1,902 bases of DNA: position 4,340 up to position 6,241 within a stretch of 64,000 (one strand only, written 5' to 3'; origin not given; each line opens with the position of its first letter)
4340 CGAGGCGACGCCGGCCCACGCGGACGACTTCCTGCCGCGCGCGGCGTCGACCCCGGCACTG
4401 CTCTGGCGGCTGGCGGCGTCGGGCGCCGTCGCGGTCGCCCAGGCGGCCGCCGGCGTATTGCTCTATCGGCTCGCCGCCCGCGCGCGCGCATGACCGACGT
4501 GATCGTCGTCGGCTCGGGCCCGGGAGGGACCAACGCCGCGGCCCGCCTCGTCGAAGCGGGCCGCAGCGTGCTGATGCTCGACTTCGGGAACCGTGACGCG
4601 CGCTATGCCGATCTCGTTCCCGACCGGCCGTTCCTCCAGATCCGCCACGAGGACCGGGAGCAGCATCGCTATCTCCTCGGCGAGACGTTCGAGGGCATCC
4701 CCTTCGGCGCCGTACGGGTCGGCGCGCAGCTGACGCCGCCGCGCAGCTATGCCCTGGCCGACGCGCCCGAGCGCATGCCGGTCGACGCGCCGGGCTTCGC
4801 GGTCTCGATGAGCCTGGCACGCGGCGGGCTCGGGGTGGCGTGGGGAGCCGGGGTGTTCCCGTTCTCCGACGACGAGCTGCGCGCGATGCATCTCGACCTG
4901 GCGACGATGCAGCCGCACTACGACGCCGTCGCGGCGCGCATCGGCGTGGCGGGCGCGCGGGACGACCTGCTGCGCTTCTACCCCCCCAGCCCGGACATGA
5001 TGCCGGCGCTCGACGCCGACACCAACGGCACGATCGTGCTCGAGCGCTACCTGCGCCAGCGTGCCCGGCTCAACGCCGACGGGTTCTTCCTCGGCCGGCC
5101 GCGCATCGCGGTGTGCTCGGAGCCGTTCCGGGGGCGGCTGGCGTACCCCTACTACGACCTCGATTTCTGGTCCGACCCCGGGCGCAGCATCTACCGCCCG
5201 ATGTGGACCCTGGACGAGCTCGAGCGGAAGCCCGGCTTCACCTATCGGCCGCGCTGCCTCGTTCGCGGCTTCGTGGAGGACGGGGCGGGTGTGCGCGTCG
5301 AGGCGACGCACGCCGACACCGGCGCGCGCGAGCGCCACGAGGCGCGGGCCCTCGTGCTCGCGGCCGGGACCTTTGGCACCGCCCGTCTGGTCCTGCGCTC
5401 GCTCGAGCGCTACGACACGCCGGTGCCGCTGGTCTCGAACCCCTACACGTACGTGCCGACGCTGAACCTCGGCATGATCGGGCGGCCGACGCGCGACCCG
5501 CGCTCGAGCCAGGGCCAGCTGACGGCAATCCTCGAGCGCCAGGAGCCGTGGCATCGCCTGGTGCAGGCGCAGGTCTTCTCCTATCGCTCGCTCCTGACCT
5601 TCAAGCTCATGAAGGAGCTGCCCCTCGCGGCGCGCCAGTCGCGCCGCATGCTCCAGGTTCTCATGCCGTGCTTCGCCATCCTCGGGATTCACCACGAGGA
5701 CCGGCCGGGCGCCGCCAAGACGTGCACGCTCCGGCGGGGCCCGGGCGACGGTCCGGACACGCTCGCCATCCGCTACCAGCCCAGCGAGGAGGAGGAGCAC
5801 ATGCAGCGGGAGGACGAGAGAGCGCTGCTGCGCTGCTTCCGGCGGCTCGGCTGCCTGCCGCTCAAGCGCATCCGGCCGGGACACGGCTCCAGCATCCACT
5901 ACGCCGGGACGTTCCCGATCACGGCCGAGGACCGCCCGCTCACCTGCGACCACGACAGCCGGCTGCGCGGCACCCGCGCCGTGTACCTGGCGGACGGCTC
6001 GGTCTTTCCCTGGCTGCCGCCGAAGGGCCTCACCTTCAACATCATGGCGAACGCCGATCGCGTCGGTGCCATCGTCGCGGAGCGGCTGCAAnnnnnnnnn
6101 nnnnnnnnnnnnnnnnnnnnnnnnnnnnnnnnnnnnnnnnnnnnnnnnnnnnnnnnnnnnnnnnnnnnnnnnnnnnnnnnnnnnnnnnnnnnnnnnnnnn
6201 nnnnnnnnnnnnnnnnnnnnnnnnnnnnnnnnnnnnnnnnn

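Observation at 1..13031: Candidate lipid-carrier aminosugar transfer system: GT2 + YdjC deacetylase + GNAT + GMC oxidoreductase + epimerase, convergent with two giant GT-C glycosyltransferase paralogs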

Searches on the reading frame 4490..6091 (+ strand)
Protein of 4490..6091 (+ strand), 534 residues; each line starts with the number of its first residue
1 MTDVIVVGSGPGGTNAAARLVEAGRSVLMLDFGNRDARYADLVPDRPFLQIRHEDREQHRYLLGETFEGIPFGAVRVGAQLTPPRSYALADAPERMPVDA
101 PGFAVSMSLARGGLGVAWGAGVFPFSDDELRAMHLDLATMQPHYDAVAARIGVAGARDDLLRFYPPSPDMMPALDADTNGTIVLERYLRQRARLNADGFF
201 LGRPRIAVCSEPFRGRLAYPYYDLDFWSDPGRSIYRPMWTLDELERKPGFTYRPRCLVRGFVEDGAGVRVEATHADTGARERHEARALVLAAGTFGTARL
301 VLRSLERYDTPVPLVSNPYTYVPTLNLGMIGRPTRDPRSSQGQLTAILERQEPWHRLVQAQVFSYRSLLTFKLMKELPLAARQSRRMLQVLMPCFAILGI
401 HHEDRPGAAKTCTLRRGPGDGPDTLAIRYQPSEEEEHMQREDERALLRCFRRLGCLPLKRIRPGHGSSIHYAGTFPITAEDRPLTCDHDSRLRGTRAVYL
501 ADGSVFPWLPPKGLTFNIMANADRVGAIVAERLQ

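Call 6: search_protein_families(library=pfam, proteins=[window:4490-6091:+], max_evalue=0.01)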
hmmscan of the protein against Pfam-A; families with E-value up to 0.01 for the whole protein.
window:4490-6091:+ (534 aa): 9 families
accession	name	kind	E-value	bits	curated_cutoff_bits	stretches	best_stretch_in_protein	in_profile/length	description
PF00890.30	FAD_binding_2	-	5.4e-06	26.3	20.4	1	3-31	1-29/414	FAD binding domain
PF05199.19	GMC_oxred_C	-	1.2e-05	26.4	24.6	1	464-522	81-139/139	GMC oxidoreductase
PF01266.30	DAO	-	2.5e-05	24.4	27.9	0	247-311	161-220/353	FAD dependent oxidoreductase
PF07992.20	Pyr_redox_2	-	2.8e-05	24.1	26.1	1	3-48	2-46/291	Pyridine nucleotide-disulphide oxidoreductase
PF01494.25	FAD_binding_3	-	3.2e-05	23.8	22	1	2-32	2-32/349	FAD binding domain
PF12831.13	FAD_oxidored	-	0.00061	19.6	27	1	3-31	1-29/416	FAD dependent oxidoreductase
PF13450.12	NAD_binding_8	-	0.0014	19.3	21.9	1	6-34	1-29/68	NAD(P)-binding Rossmann-like domain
PF03486.20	HI0933_like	-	0.0091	15.9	50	0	3-35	2-34/244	HI0933-like protein Rossmann domain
PF01134.28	GIDA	-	0.0093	15.5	22.1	0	3-30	1-28/391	Glucose inhibited division protein A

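Call 7: search_protein_families(library=ncbifam, proteins=[window:4490-6091:+], max_evalue=0.01)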
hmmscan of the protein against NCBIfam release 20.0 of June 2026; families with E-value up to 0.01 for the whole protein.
window:4490-6091:+ (534 aa): 18 families
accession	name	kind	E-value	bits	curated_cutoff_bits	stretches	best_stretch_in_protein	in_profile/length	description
TIGR04542.1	GMC_mycofac_2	equivalog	4.7e-10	39.1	400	0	267-304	201-235/425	mycofactocin system GMC family oxidoreductase MftG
TIGR03970.1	mycofact_MftG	equivalog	1.9e-08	33.7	387.45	1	465-529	421-486/487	mycofactocin dehydrogenase MftG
NF038210.1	GMC_mycofac_3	equivalog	4e-08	32.5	300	1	4-38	1-35/418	mycofactocin system GMC family oxidoreductase MftG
NF006130.0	PRK08274.1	equivalog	4.2e-06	25.8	369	1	1-38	5-42/467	FAD-dependent tricarballylate dehydrogenase TcuA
TIGR02032.1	GG-red-SF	subfamily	4.4e-06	26.6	158.8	1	3-46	2-47/297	geranylgeranyl reductase family protein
NF002550.0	PRK02106.1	subfamily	3e-05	22.7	605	0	2-38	6-43/563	choline dehydrogenase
TIGR02462.1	pyranose_ox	equivalog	7e-05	21.9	544.9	1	2-38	1-37/548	pyranose oxidase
NF058674.1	CholsOxChoxAB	equivalog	0.00012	20.7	850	1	3-35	7-39/535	cholesterol oxidase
NF003585.0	PRK05249.1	equivalog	0.00033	19.4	465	1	3-31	8-36/464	Si-specific NAD(P)(+) transhydrogenase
TIGR02485.1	CobZ_N-term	equivalog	0.00038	19.4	372.55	0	257-303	150-195/437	FAD-dependent tricarballylate dehydrogenase TcuA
NF008425.0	PRK11259.1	equivalog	0.00074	18.6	257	1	2-31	5-34/377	N-methyl-L-tryptophan oxidase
NF004943.0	PRK06292.2-1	equivalog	0.0012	17.7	432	1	2-31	4-33/456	dihydrolipoyl dehydrogenase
TIGR01810.1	betA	equivalog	0.0037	16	732.1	0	3-41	1-40/532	choline dehydrogenase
TIGR02023.1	BchP-ChlP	subfamily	0.0039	16.2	343.3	1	3-31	2-30/388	geranylgeranyl diphosphate reductase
TIGR01350.1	lipoamide_DH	equivalog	0.0048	15.6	408.8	1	2-30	2-30/461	dihydrolipoyl dehydrogenase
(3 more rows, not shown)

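Call 24: search_solved_structures(query=window:4490-6091:+, max_evalue=0.01)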
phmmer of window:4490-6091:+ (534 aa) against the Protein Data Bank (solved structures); distinct sequences matched with E-value up to 0.01: 26.
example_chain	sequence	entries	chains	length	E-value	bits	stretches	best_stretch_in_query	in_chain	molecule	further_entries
1naa_A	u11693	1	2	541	3.6e-08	35.5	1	3-36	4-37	Cellobiose dehydrogenase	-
1kdg_A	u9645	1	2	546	3.7e-08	35.4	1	3-36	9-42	cellobiose dehydrogenase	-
4qi4_A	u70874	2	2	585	1.5e-06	30.1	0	3-33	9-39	Cellobiose dehydrogenase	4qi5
4qi6_A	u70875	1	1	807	4.6e-06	28.5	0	3-33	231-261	Cellobiose dehydrogenase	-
9fl2_A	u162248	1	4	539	1.7e-05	26.7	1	3-130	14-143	pyranose oxidase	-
4qi7_A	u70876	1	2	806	5.2e-05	25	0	3-33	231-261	Cellobiose dehydrogenase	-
7dve_A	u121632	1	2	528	8.8e-05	24.3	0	246-305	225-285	6'''-hydroxyparomomycin C oxidase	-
2cvj_A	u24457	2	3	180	9.4e-05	24.2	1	1-53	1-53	thioredoxin reductase related protein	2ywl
8hdd_A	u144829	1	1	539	0.0015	20.2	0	2-39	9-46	Glucose dehydrogenase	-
6a2u_B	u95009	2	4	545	0.0016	20.1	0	2-39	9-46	Glucose dehydrogenase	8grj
3k4j_A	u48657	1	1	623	0.0019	19.8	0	3-37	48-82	Pyranose 2-oxidase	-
3k4c_A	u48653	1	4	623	0.0029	19.3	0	3-41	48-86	Pyranose 2-oxidase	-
3fdy_A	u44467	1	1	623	0.006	18.2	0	3-37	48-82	Pyranose oxidase (Pyranose 2-oxidase)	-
2ign_A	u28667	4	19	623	0.007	18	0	3-37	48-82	Pyranose oxidase | Pyranose 2-oxidase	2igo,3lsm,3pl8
4mok_A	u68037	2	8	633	0.0074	17.9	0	3-37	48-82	Pyranose 2-oxidase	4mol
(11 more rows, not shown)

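Call 29: find_homologous_proteins(query=window:4490-6091:+)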
Query window:4490-6091:+ (534 aa): 815 proteins with E <= 0.001 among 8000 candidates; the best 120 are listed.
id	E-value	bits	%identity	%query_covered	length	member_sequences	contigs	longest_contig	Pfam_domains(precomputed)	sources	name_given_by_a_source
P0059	0.0e+0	1154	94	100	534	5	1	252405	PF00890.31,PF07992.21,PF01494.26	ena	-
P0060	0.0e+0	1108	91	100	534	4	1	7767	PF00890.31,PF05199.20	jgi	jgi:choline dehydrogenase-like flavoprotein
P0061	0.0e+0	1057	87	100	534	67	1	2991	PF00890.31,PF07992.21,PF05199.20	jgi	jgi:hypothetical protein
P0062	0.0e+0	1010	84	100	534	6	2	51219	PF07992.21,PF01494.26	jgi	jgi:hypothetical protein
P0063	1.0e-291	986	82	100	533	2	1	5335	PF07992.21,PF05199.20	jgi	jgi:choline dehydrogenase-like flavoprotein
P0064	5.6e-290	980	81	100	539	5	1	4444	PF00890.31,PF05199.20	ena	-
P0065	4.8e-286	967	80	100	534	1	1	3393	PF05199.20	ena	-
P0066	1.0e-285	966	80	100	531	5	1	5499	PF07992.21,PF05199.20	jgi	jgi:choline dehydrogenase-like flavoprotein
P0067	1.4e-281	953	79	100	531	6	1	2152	PF00890.31,PF05199.20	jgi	-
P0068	3.4e-279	945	78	100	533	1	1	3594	PF05199.20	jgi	jgi:choline dehydrogenase-like flavoprotein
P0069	4.1e-279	945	78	100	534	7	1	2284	PF05199.20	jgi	jgi:choline dehydrogenase-like flavoprotein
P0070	7.5e-279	944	78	100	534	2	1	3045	PF00890.31,PF05199.20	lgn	-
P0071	8.5e-279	944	78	100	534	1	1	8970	PF07992.21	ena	-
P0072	2.0e-277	939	78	100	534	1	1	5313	PF05199.20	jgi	jgi:choline dehydrogenase-like flavoprotein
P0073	2.9e-277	939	78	100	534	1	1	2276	PF05199.20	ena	-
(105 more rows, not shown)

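Call 32: find_related_loci(query=A2, collection=genome_contigs, flank=10000)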
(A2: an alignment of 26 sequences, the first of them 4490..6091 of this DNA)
Query A2 (534 aa) in genome_contigs; peptide patterns used: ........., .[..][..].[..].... (x = any residue, [..] = any of these).
184 stretches matched a pattern; 76 encode a relative of the query (tblastn E <= 1e-3); 76 distinct loci.
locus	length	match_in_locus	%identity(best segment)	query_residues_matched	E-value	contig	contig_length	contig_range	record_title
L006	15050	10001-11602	70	1-534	0e+0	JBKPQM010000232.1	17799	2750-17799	MAG: Actinomycetota bacterium isolate GS_EKS_MAG_00076 GS_EKS_000002375819, whole genome shotgun sequence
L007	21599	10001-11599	69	1-533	0e+0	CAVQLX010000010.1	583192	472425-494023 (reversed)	MAG: uncultured delta proteobacterium isolate MFD03975.bin.1.282 genome assembly, contig: contig_38247, whole genome sho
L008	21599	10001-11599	70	1-533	0e+0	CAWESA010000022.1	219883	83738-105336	MAG: uncultured delta proteobacterium isolate MFD04944.bin.1.34 genome assembly, contig: contig_78333, whole genome shot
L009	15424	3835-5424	66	1-533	0e+0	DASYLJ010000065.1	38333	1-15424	MAG TPA_asm: Candidatus Binatia bacterium isolate SMAG_U4345 k141_40745, whole genome shotgun sequence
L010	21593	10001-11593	71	1-534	0e+0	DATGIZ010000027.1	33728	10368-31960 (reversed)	MAG TPA_asm: Candidatus Binatia bacterium isolate SMAG_U9820 k141_45844, whole genome shotgun sequence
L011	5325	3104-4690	63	1-533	0e+0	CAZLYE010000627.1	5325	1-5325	MAG TPA_asm: uncultured Candidatus Binatia bacterium isolate binchicken_co279_102 genome assembly, contig: k141_3113587,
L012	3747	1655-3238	61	3-530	0e+0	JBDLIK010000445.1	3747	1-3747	MAG: Myxococcota bacterium isolate MAG027 MAG027_472, whole genome shotgun sequence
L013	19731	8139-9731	60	1-533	0e+0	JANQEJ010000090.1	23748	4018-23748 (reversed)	MAG: Planctomycetota bacterium isolate PL23a_bin.129 k99_4096013, whole genome shotgun sequence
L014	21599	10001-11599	64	1-533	0e+0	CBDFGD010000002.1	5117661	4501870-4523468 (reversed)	MAG: Vicinamibacteria bacterium isolate b372e290-4d5a-4a71-9afd-fb28c1c12f3b genome assembly, contig: contig_2, whole ge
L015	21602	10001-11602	58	1-533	0e+0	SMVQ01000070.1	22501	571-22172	MAG: Planctomycetota bacterium isolate N075bin59 k141_477779, whole genome shotgun sequence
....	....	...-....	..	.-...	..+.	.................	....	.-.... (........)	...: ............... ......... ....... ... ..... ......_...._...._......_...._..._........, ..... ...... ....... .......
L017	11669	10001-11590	59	1-533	9e-176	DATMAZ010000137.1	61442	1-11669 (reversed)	MAG TPA_asm: Candidatus Limnocylindria bacterium isolate SMAG_U13339 k141_462198, whole genome shotgun sequence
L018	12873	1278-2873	52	2-534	4e-173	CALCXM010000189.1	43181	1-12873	MAG TPA_asm: uncultured bacterium isolate ERR2206771_bin.185_CONCOCT_v1.1_MAG genome assembly, contig: ERZ888641.575, wh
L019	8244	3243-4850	53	3-533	1e-169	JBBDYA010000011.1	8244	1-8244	MAG: Gemmatimonadaceae bacterium isolate LejiaD_68_15 Lejia_D_12580_length_8244_cov_8, whole genome shotgun sequence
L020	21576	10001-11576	63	1-526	2e-180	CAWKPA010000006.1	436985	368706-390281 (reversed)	MAG: uncultured delta proteobacterium isolate MFD09779.bin.1.362 genome assembly, contig: contig_53196, whole genome sho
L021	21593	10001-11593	48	2-533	8e-166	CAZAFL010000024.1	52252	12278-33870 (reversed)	MAG TPA_asm: uncultured Chlorobiaceae bacterium isolate binchicken_co185_181 genome assembly, contig: NODE_813_length_52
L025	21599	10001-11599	50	3-533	7e-149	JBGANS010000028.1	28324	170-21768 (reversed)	MAG: Phycisphaerales bacterium isolate MAG_MBR_H10.70 MBRH10-70_opera_contig_5880, whole genome shotgun sequence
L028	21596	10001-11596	49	3-533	8e-144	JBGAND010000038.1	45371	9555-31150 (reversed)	MAG: Phycisphaerales bacterium isolate MAG_MBR_H10.24 MBRH10-24_opera_contig_3056, whole genome shotgun sequence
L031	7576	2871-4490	48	1-530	2e-140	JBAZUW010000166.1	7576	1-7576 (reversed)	MAG: Phycisphaerales bacterium isolate SO_2017_GW1_238 NODE_36420_length_7576_cov_0.913143_OW334_2017, whole genome shot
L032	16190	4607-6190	45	1-534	3e-140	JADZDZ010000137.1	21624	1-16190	MAG: Candidatus Sumerlaeota bacterium isolate SJ802 c_000000712228, whole genome shotgun sequence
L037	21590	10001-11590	65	1-533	0e+0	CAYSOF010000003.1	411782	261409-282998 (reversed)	MAG TPA_asm: uncultured Candidatus Binatia bacterium isolate binchicken_co179_115 genome assembly, contig: NODE_71_lengt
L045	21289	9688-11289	44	1-533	7e-123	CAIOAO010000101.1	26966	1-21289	MAG: uncultured Opitutae bacterium isolate YR2_bin-0342 genome assembly, contig: bin-0342:101/110, whole genome shotgun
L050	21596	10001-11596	42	3-533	1e-114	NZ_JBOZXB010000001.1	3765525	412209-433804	Oleiharenicola lentus strain 23ND54W-5 contig1, whole genome shotgun sequence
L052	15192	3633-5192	46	1-526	9e-128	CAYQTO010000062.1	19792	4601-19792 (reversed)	MAG TPA_asm: uncultured Candidatus Sumerlaeota bacterium isolate SRP141376_co5_408 genome assembly, contig: NODE_6618_le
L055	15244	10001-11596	43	3-533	5e-112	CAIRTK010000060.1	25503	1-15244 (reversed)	MAG: uncultured Opitutae bacterium isolate AM-2014_bin-1506 genome assembly, contig: bin-1506:60/83, whole genome shotgu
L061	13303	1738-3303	40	1-519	4e-99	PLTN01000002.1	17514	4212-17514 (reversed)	MAG: Vulcanimicrobiota bacterium isolate bog_1524 73.20120700_S1D.184_contig_908969, whole genome shotgun sequence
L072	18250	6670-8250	38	3-527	5e-115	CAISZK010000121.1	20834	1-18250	MAG: uncultured Bacteroidetes bacterium isolate AlinenLipids_bin-4460 genome assembly, contig: bin-4460:121/476, whole g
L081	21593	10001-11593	58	3-534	0e+0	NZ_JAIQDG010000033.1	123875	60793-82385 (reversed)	Myxococcus sp. RHSTA-1-4 NODE_33_length_123875_cov_170.614412, whole genome shotgun sequence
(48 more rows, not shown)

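Call 43: search_protein_families(library=pfam, proteins=[L050:8825-9772:+, L045:12161-12934:+, L045:12933-15707:+, L008:3865-6507:+, L008:3042-3833:+, L052:6298-7467:+, L055:600-1457:+, L009:11791-12480:-, L032:14216-15139:-], max_evalue=0.001)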
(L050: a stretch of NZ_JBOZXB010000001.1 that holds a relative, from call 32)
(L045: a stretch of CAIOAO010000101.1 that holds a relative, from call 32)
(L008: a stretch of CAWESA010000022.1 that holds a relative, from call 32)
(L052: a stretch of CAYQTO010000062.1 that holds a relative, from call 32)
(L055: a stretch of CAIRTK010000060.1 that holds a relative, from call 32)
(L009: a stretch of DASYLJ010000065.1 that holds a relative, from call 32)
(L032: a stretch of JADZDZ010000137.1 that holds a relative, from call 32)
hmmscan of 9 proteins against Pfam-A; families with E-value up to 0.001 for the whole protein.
L050:8825-9772:+ (316 aa): 3 families
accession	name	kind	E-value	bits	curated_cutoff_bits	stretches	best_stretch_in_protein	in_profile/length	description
PF00535.33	Glycos_transf_2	-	2.7e-20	73.4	23.3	1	5-168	2-165/168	Glycosyl transferase family 2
PF13641.12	Glyco_tranf_2_3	-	2.8e-08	34.5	27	1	3-119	3-124/230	Glycosyltransferase like family 2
PF13704.12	Glyco_tranf_2_4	-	0.00025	21.9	27.5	1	11-91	2-81/98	Glycosyl transferase family 2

L045:12161-12934:+ (258 aa): 6 families
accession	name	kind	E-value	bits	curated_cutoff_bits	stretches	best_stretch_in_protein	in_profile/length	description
PF08241.18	Methyltransf_11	-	2.8e-12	47.5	21.2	1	89-135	47-93/95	Methyltransferase domain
PF13649.12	Methyltransf_25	-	5.4e-07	30.6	27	1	89-133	51-97/97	Methyltransferase domain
PF08242.18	Methyltransf_12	-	0.00018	22.6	30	1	99-135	64-98/98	Methyltransferase domain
PF13847.12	Methyltransf_31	-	0.00028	21.1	27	1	92-141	62-113/145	Methyltransferase domain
PF01209.24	Ubie_methyltran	-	0.0003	20.7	20.1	1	88-142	102-156/233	ubiE/COQ5 methyltransferase family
PF13489.12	Methyltransf_23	-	0.00041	20.5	27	1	56-144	22-123/164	Methyltransferase domain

L045:12933-15707:+ (925 aa): 2 families
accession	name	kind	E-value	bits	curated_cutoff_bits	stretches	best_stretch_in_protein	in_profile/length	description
PF13231.12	PMT_2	-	1.7e-05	25.6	26.1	1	177-280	9-111/160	Dolichyl-phosphate-mannose-protein mannosyltransferase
PF02366.24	PMT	-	0.00088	19.3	22.7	0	189-296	82-194/245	Dolichyl-phosphate-mannose-protein mannosyltransferase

L008:3865-6507:+ (881 aa): 5 families
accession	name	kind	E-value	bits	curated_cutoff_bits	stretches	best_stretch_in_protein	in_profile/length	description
PF10131.15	PTPS_related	-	8.3e-38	130.7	26.4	1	80-513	1-421/621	6-pyruvoyl-tetrahydropterin synthase related domain; membrane protein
PF13432.12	TPR_16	-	9e-08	32.9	32.7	1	806-864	7-62/65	Tetratricopeptide repeat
PF07719.23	TPR_2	-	1.8e-06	28.1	27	0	759-790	1-32/34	Tetratricopeptide repeat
PF13174.12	TPR_6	-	4.9e-06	27.3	26.3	0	837-866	4-33/33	Tetratricopeptide repeat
PF00515.34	TPR_1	-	0.00093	19.4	27.8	0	759-790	1-32/34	Tetratricopeptide repeat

L008:3042-3833:+ (264 aa): 0 families

L052:6298-7467:+ (390 aa): 1 family
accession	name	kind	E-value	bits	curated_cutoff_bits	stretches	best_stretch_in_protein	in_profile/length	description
PF02073.20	Peptidase_M29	-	5.7e-47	160.9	27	1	8-339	4-382/406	Thermophilic metalloprotease (M29)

L055:600-1457:+ (286 aa): 3 families
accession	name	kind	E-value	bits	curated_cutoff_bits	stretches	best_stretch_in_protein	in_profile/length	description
PF00535.33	Glycos_transf_2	-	5.9e-28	98.3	23.3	1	49-165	1-120/168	Glycosyl transferase family 2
PF13641.12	Glyco_tranf_2_3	-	4.9e-13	50.1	27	1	46-253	1-208/230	Glycosyltransferase like family 2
PF10111.15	Glyco_tranf_2_2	-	2.1e-07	31.2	27.3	1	56-137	10-95/276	Glycosyltransferase like family 2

L009:11791-12480:- (230 aa): 1 family
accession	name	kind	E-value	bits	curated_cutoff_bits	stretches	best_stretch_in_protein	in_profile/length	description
PF00535.33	Glycos_transf_2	-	3.2e-14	53.7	23.3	1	10-155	1-152/168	Glycosyl transferase family 2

L032:14216-15139:- (308 aa): 7 families
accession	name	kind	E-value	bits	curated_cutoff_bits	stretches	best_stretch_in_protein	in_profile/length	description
PF16363.11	GDP_Man_Dehyd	-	2.6e-53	182.1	27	1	5-300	2-332/332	GDP-mannose 4,6 dehydratase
PF01370.27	Epimerase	-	2.3e-51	175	20.9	1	4-228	2-227/240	NAD dependent epimerase/dehydratase family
PF01073.25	3Beta_HSD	-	4.6e-13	49.3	22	1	4-220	1-223/280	3-beta hydroxysteroid dehydrogenase/isomerase family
PF04321.23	RmlD_sub_bind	-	1e-09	38.4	27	1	3-263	3-236/287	RmlD substrate binding domain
PF02719.21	Polysacc_synt_2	-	6.6e-09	35.8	20.2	1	139-259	133-251/293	Polysaccharide biosynthesis protein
PF07993.18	NAD_binding_4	-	2.4e-07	30.6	20.1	0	5-27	1-23/258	Male sterility protein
PF00106.31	adh_short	-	0.00078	19.4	26.6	0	4-60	4-62/195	short chain dehydrogenase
